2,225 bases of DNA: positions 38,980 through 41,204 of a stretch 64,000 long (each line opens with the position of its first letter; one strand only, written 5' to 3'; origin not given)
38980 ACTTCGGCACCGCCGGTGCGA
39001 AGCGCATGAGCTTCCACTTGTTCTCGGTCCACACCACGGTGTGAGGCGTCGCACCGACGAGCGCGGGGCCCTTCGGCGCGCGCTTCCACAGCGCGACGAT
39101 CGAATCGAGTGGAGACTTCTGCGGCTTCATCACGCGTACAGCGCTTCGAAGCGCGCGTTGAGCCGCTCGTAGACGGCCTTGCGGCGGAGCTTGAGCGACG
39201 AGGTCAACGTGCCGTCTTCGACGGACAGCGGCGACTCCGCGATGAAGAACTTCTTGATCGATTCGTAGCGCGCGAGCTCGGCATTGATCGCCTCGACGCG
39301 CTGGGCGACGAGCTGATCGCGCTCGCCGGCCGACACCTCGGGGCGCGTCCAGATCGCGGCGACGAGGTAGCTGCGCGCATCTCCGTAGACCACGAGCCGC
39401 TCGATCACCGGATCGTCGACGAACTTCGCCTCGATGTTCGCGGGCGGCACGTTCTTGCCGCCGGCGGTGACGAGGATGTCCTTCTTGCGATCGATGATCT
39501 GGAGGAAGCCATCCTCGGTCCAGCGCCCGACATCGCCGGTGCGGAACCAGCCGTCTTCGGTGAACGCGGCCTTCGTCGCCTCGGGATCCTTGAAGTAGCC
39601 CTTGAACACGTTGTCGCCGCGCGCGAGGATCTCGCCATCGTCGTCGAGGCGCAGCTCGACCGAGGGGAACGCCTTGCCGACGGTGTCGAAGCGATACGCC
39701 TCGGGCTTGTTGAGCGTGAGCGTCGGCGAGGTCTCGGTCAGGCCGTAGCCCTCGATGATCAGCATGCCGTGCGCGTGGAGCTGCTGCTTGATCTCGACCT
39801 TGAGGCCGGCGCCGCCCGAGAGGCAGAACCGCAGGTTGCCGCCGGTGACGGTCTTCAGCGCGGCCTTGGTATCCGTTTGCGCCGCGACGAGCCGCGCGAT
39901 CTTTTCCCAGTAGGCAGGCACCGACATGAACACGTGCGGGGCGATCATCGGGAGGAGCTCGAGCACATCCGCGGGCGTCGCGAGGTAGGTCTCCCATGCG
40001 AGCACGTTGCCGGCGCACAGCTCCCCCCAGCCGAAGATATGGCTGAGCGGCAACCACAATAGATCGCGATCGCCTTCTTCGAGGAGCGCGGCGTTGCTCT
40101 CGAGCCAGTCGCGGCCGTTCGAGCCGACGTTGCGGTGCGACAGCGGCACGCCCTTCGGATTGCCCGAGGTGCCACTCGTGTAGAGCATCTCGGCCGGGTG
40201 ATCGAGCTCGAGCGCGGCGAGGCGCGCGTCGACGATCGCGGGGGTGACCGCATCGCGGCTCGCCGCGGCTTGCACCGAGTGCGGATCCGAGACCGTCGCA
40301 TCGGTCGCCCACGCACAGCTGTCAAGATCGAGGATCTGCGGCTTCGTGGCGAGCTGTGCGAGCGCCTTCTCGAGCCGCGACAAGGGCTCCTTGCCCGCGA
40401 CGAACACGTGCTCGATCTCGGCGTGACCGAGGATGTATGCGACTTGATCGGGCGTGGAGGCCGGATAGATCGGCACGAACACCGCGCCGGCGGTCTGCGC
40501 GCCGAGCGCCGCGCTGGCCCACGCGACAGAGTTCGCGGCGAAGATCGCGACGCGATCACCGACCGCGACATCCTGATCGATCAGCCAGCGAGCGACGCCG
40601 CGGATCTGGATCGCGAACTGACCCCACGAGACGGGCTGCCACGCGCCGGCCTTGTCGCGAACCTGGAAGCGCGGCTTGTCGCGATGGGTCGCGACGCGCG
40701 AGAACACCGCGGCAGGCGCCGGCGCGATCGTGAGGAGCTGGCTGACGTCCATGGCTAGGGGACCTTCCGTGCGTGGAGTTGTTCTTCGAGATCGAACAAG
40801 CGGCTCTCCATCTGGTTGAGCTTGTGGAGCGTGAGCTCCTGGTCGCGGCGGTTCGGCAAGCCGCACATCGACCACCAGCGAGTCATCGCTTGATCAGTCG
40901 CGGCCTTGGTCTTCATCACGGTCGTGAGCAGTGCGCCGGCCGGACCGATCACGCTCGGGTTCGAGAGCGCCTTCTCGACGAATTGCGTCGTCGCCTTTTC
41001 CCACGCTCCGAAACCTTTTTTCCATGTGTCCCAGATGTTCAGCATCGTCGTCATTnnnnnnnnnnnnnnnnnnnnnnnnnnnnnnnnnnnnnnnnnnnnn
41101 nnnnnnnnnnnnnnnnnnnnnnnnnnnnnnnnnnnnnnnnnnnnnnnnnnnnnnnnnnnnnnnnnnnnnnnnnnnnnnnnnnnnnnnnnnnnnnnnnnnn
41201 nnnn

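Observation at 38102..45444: Six-gene, translationally coupled operon linking class III PHA synthase and an acyl-CoA synthetase to an outer-envelope module, divergent from phaR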

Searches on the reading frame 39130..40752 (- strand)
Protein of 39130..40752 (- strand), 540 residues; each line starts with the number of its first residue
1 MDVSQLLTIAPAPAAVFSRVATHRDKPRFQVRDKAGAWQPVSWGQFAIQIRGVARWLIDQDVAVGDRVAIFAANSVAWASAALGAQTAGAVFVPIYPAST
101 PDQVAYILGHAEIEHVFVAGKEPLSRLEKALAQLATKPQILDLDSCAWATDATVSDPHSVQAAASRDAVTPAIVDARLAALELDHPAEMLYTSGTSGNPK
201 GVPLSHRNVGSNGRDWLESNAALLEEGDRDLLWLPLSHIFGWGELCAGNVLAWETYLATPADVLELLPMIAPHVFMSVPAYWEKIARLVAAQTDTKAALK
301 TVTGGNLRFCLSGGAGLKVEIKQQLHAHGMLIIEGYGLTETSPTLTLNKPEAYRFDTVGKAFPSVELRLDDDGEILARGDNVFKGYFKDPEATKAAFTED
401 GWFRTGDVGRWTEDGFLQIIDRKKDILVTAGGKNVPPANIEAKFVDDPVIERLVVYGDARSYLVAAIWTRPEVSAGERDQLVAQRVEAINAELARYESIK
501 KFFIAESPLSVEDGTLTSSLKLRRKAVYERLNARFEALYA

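Call 4: search_protein_families(library=pfam, proteins=[window:39130-40752:-], max_evalue=0.01)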
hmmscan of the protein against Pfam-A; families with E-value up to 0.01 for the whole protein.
window:39130-40752:- (540 aa): 2 families
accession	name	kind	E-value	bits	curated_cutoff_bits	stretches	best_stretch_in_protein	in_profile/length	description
PF00501.34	AMP-binding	-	2e-68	231.4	29.9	1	19-387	4-384/384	AMP-binding enzyme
PF23562.2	AMP-binding_C_3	-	2.1e-09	38.2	20.8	1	425-540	2-121/124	AMP-binding enzyme C-terminal domain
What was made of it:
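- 39130..40752 (-): g5, AMP-forming acyl-CoA synthetase of the long-chain (ACSL/FadD11-like) type. AMP-binding E 2e-68 plus AMP-binding_C_3 (call 4).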

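Call 5: search_protein_families(library=ncbifam, proteins=[window:39130-40752:-], max_evalue=0.01)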
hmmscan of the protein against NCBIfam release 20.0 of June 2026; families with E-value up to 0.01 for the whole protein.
window:39130-40752:- (540 aa): 105 families (the best 25 are shown)
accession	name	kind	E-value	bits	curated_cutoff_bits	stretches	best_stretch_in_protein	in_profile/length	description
NF004837.0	PRK06187.1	subfamily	1.9e-70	237.7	476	1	23-474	20-476/531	long-chain-fatty-acid--CoA ligase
NF038343.1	ligase_FadD11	exception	9.1e-68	229.1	950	2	305-540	327-582/585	fatty acid--CoA ligase FadD11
NF005801.1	PRK07656.1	equivalog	2.6e-67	227.6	657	1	40-456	26-435/500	FadD3 family acyl-CoA ligase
NF005702.0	PRK07514.1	subfamily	6.7e-57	193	558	1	17-506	6-481/506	malonyl-CoA synthase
NF004114.0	PRK05605.1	equivalog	2.8e-52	177.8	766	1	178-532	215-570/575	long-chain-fatty-acid--CoA ligase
NF009233.0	PRK12583.1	subfamily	1.4e-50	172.2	832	1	40-511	45-537/558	fatty acid CoA ligase family protein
TIGR01923.1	menE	equivalog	9.4e-50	169.7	330.15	1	42-459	1-383/442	o-succinylbenzoate--CoA ligase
NF052269.1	Staph_lig_FadD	equivalog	6.1e-49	166.7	650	1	42-463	29-432/499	long-chain-fatty-acid--CoA ligase FadD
NF006182.0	PRK08316.1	subfamily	1.7e-48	165.4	663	1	40-506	36-498/523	fatty acyl-CoA synthetase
NF009232.0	PRK12582.1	subfamily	8.1e-47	159.8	777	1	18-540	57-614/624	acyl-CoA synthetase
NF041592.1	carboxyl_red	equivalog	8.6e-47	159.4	1300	1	25-540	63-620/1160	carboxylic acid reductase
NF006181.0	PRK08314.1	subfamily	2.6e-43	148.1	705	1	41-457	50-485/563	long-chain-fatty-acid--CoA ligase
NF005858.0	PRK07787.1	subfamily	4.1e-43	147.5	575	1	58-461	39-411/471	acyl-CoA synthetase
NF006572.0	PRK09088.1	equivalog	1.2e-41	143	696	1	49-506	37-468/491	acyl-CoA synthetase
NF005857.1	PRK07786.1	exception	3e-41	141.5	733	1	40-505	34-492/513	fatty-acid--CoA ligase FadD5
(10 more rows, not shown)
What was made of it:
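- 39130..40752 (-): All NCBIfam hits are below their cut-offs (call 5).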

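Call 42: search_solved_structures(query=window:39133-40752:-, max_evalue=1e-20)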
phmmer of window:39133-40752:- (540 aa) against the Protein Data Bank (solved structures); distinct sequences matched with E-value up to 1e-20: 39.
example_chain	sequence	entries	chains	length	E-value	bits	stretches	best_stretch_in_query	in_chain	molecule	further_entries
4gxr_A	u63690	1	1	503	2.9e-37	131.9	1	16-511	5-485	Malonyl CoA synthetase, Benzoate-CoA ligase Chimeric protein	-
4fut_A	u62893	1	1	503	4.1e-37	131.4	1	16-511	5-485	Malonyl CoA synthetase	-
4fuq_A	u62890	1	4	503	5e-37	131.1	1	16-509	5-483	Malonyl CoA synthetase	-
4gxq_A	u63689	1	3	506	8.5e-37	130.4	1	16-510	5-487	Malonyl CoA synthetase, Benzoate-CoA ligase Chimeric protein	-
3r44_A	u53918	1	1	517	8.6e-36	127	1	53-508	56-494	fatty acyl CoA synthetase FADD13 (FATTY-ACYL-CoA SYNTHETASE)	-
5mso_A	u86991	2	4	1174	1.4e-34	123.1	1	39-539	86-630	Carboxylic acid reductase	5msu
5x8f_A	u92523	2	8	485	4.1e-33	118.2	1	157-525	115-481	2-succinylbenzoate--CoA ligase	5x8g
8r2q_A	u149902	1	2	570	4.6e-33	118.1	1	41-526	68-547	Probable fatty-acid-CoA ligase FadD5 (Fatty-acid-CoA synthetase) (Fatty-acid-CoA synthase)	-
8weu_A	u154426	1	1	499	1.3e-32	116.5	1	182-457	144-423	Fatty-acyl-CoA synthase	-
8wev_A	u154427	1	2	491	1.5e-32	116.3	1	182-457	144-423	Feruloyl-CoA Synthetase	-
5buq_A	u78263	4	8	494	2.9e-32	115.4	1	157-525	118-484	2-succinylbenzoate--CoA ligase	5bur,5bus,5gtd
5msc_A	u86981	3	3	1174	9.2e-32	113.8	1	54-539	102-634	Carboxylic acid reductase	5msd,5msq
8r2r_A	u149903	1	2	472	1.2e-30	110.1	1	41-447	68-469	Probable fatty-acid-CoA ligase FadD5 (Fatty-acid-CoA synthetase) (Fatty-acid-CoA synthase)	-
3a9u_A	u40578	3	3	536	4.6e-29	104.9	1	18-514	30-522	4-coumarate--CoA ligase | 4-coumarate:CoA ligase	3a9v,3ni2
5ie0_A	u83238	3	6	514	5.1e-29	104.7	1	51-458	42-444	Oxalate--CoA ligase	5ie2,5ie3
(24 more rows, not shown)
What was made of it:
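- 39130..40752 (-): PDB relatives are generic ANL enzymes (call 42).
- On ANL superfamily acyl-CoA synthetase: PDB relatives are CoA ligases and CAR adenylation domains (call 42).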

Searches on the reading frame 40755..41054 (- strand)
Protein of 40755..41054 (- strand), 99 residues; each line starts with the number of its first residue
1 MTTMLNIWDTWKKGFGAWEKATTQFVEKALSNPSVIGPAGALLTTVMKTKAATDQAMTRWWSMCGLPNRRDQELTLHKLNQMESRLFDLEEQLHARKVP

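Call 4: search_protein_families(library=pfam, proteins=[window:40755-41054:-], max_evalue=0.01)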
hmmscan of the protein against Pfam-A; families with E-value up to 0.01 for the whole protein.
window:40755-41054:- (99 aa): 1 family
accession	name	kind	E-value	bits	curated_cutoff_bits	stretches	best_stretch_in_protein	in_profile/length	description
PF09712.15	PHA_synth_III_E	-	0.0032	17.2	25.7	1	9-86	230-307/311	Poly(R)-hydroxyalkanoic acid synthase subunit (PHA_synth_III_E)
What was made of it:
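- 40755..41054 (-): g4, 'mini-PhaE' (99 aa): only the C-terminal conserved region of the class III synthase subunit PhaE. PF09712 positions 230-307 of 311, E 3e-3 (call 4).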

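Call 5: search_protein_families(library=ncbifam, proteins=[window:40755-41054:-], max_evalue=0.01)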
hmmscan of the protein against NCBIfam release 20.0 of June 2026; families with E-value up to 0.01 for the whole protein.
window:40755-41054:- (99 aa): 1 family
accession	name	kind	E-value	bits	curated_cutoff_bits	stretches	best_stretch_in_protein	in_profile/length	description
TIGR01834.1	PHA_synth_III_E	subfamily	0.0011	18.6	154.95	1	9-94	232-317/324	class III poly(R)-hydroxyalkanoic acid synthase subunit PhaE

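Call 31: search_protein_representatives(protein=window:40758-41054:-)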
Query: 99 residues. Proteins with E-value up to 0.001 (for the whole library): 176; up to 1e-10: 84; up to 1e-30: 1. The best 150 are listed.
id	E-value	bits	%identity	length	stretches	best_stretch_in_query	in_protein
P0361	1.3e-35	137.7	67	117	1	7-97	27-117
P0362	4.2e-30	119.9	58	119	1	5-94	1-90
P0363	2.7e-28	114.2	57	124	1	7-95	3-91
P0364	3.7e-27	110.5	51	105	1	5-97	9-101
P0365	7.2e-25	103.2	53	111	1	6-94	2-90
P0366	9.3e-25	102.8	48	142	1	6-97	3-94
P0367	2.0e-24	101.7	51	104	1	7-93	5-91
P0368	4.0e-24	100.8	49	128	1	6-94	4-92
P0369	5.1e-24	100.4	54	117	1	6-90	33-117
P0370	5.3e-24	100.4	51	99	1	5-94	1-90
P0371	8.3e-24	99.8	51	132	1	5-95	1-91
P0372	2.1e-23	98.4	54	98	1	7-96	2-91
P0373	2.5e-23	98.3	50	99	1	7-94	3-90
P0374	7.1e-23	96.8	47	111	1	5-93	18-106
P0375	4.7e-22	94.2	47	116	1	4-94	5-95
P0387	6.6e-19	84.1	42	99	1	7-94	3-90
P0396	7.8e-18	80.6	37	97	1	4-94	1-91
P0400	2.6e-17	78.9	45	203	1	12-94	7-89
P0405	5.1e-16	74.8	43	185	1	6-93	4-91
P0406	7.2e-16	74.3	43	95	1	6-95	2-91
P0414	4.8e-15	71.7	41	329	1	8-95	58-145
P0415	1.1e-14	70.5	42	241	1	15-94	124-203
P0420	5.3e-14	68.3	42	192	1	12-94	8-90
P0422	6.6e-14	68.0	43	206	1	15-96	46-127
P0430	9.8e-13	64.3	39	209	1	5-94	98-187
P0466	1.5e-08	50.9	37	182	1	11-94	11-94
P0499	1.2e-06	44.7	47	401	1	7-59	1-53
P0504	2.8e-06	43.5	38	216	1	10-94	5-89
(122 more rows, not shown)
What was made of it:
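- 40755..41054 (-): The family has 176 representatives, nearly all 95-160 aa (call 31).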

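Call 34: search_protein_families(library=pfam, alignment_id=A4, max_evalue=0.01)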
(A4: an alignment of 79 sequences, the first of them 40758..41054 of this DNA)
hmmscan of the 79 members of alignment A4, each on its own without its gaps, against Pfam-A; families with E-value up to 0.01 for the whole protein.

A. member 1, window:40758-41054:- (99 aa): 1 family
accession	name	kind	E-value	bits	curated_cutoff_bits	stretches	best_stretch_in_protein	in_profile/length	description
PF09712.15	PHA_synth_III_E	-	0.0032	17.2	25.7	1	9-86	230-307/311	Poly(R)-hydroxyalkanoic acid synthase subunit (PHA_synth_III_E)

B. families by the number of members that match (of 79 scanned): 35 families (the first 25 are shown)
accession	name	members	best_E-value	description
PF09712.15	PHA_synth_III_E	31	4.8e-11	Poly(R)-hydroxyalkanoic acid synthase subunit (PHA_synth_III_E)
PF04380.18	BMFP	5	2.6e-07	Membrane fusogenic activity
PF24481.2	CT398_CC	2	0.0016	CT398-like coiled coil hairpin domain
PF04102.17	SlyX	2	0.003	SlyX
PF04886.17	PT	1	2.1e-05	PT disordered repeat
PF06419.17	COG6_N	1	0.00046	Conserved oligomeric complex COG6, N-terminal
PF16454.10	PI3K_P85_iSH2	1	0.0005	Phosphatidylinositol 3-kinase regulatory subunit P85 inter-SH2 domain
PF22734.1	NNH2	1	0.00055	NACHT N-terminal Helical domain 2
PF10186.14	ATG14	1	0.00064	Vacuolar sorting 38 and autophagy-related subunit 14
PF06810.17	Phage_scaffold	1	0.00079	Phage capsid assembly scaffolding protein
PF24564.1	DUF7605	1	0.00098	Domain of unknown function (DUF7605)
PF05622.17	HOOK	1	0.0011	HOOK protein coiled-coil region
PF06156.18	YabA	1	0.0012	Initiation control protein YabA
PF25762.1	HAUS1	1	0.0013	HAUS augmin-like complex subunit 1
PF16808.10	PKcGMP_CC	1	0.0013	Coiled-coil N-terminus of cGMP-dependent protein kinase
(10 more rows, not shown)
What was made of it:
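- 40755..41054 (-): 31 of 79 members hit PF09712, best E 4.8e-11 (call 34).
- On PhaE (PF09712 / TIGR01834): At family level, 31 of 79 relatives hit PF09712, best E 4.8e-11 (call 34).
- Mini-PhaE: homology to PhaE holds at family level (calls 31, 34).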

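Call 57: find_encoding_contigs(protein=P0396, flank=6000, max_places=3)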
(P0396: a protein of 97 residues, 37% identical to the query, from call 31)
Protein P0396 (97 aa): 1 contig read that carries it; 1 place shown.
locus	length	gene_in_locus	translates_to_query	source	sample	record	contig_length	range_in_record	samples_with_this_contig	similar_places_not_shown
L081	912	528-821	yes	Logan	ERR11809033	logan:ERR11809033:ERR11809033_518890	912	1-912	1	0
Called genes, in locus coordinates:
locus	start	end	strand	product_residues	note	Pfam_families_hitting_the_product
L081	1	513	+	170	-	?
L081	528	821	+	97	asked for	PF09712:PHA_synth_III_E (weak)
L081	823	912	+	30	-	?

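Call 58: find_encoding_contigs(protein=P0414, flank=7000, max_places=3)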
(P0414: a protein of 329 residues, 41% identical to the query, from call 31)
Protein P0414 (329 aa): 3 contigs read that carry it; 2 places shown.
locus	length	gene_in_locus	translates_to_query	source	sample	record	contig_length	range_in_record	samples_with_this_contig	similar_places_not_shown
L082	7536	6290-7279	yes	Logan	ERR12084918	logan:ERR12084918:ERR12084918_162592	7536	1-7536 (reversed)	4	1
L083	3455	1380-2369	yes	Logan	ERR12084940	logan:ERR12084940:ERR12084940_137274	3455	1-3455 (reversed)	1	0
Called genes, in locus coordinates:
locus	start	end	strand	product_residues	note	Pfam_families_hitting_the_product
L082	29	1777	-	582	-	-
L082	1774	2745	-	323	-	PF00561:Abhydrolase_1, PF12146:Hydrolase_4, PF12697:Abhydrolase_6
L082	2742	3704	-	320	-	-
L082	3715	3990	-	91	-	-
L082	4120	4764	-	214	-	PF07879:PHB_acc_N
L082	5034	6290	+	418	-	PF07690:MFS_1, PF12832:MFS_1_like (faint), PF00083:Sugar_tr (weak), PF07690:MFS_1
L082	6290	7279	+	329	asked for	-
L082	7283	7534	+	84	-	?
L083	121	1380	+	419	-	PF07690:MFS_1, PF12832:MFS_1_like (faint), PF00083:Sugar_tr (weak), PF07690:MFS_1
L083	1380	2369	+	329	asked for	-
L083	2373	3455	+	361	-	?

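Call 59: find_encoding_contigs(protein=P0387, flank=7000, max_places=3)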
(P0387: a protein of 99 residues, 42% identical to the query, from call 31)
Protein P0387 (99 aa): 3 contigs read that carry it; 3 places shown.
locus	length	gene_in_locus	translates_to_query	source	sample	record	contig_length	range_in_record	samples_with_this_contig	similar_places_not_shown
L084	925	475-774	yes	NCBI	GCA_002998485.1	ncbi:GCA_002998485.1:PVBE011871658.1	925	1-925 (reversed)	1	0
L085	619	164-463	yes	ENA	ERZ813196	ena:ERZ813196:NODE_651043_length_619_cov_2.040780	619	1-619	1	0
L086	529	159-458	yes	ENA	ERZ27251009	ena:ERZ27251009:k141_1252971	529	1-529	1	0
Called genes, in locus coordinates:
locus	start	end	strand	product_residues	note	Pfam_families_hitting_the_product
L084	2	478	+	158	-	?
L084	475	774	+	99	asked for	-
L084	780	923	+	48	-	?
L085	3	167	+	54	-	?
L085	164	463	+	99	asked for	-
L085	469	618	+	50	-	?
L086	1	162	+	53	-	?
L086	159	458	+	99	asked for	-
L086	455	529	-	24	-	?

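Call 60: find_encoding_contigs(protein=P0406, flank=7000, max_places=3)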
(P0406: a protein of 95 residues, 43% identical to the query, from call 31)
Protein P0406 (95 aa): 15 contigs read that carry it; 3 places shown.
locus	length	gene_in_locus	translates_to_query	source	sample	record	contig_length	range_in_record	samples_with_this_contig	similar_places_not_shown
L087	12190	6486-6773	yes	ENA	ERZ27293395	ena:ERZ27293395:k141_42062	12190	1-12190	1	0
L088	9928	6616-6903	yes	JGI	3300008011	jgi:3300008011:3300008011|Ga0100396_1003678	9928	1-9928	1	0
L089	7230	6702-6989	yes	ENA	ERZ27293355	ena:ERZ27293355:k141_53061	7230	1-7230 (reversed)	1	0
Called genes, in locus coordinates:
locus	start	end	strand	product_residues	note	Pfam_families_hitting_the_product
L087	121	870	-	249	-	PF00106:adh_short, PF08659:KR, PF13561:adh_short_C2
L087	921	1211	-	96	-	-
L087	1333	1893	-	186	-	PF07879:PHB_acc_N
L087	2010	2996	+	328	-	-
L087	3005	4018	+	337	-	PF12146:Hydrolase_4, PF00561:Abhydrolase_1, PF12697:Abhydrolase_6, PF00561:Abhydrolase_1 (weak)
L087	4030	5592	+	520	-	-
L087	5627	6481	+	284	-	-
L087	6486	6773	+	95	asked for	-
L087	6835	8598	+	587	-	PF00501:AMP-binding, PF23562:AMP-binding_C_3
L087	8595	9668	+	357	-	PF07167:PhaC_N, PF00561:Abhydrolase_1, PF12146:Hydrolase_4 (faint)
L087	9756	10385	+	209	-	-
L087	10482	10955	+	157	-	-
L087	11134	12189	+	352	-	?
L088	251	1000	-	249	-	PF00106:adh_short, PF08659:KR, PF13561:adh_short_C2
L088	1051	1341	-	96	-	-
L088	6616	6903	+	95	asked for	-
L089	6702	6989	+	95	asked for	-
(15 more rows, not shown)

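Call 74: search_protein_families(library=pfam, proteins=[P0414, P0415, P0400, P0405, P0420, P0422, P0430, P0466, P0499, P0504], max_evalue=0.01)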
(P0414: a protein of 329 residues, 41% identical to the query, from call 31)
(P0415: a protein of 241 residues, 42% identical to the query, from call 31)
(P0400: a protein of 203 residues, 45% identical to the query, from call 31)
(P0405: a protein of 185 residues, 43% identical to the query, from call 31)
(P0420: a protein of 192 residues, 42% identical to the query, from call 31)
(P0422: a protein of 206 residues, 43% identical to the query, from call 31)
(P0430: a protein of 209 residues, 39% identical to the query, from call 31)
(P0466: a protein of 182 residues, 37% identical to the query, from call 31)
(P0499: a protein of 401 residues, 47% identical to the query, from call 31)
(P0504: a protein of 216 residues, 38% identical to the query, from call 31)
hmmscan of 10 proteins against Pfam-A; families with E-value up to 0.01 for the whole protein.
P0414 (329 aa): 0 families

P0415 (241 aa): 1 family
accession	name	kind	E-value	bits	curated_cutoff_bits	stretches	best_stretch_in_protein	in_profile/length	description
PF09712.15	PHA_synth_III_E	-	8.3e-05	22.5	25.7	1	118-203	230-308/311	Poly(R)-hydroxyalkanoic acid synthase subunit (PHA_synth_III_E)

P0400 (203 aa): 0 families

P0405 (185 aa): 0 families

P0420 (192 aa): 0 families

P0422 (206 aa): 1 family
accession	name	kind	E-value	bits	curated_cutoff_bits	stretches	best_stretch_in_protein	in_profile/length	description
PF22734.1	NNH2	-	0.00055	20.1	27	1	34-140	43-152/181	NACHT N-terminal Helical domain 2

P0430 (209 aa): 0 families

P0466 (182 aa): 1 family
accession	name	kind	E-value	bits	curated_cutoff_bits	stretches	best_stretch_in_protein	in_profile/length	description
PF24481.2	CT398_CC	-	0.0016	18.7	27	1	68-154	79-164/180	CT398-like coiled coil hairpin domain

P0499 (401 aa): 0 families

P0504 (216 aa): 1 family
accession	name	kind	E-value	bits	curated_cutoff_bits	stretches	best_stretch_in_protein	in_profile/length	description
PF12841.12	YvrJ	-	0.0066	16.4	29.5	0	73-93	15-35/36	YvrJ protein family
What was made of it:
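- Tried and rejected: None were found (call 74).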

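Call 79: search_protein_families(library=ncbifam, proteins=[L082:5034-6290:+], max_evalue=1e-10)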
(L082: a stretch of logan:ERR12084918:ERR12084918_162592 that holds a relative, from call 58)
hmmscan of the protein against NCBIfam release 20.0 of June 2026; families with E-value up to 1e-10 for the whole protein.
L082:5034-6290:+ (418 aa): 2 families
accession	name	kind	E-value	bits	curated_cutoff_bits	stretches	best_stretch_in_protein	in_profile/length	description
TIGR00893.1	2A0114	subfamily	3.6e-17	62.4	395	1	40-391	18-389/399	D-galactonate transporter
TIGR00896.1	CynX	subfamily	2.6e-12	46.5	406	1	35-378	19-350/355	CynX/NimT family MFS transporter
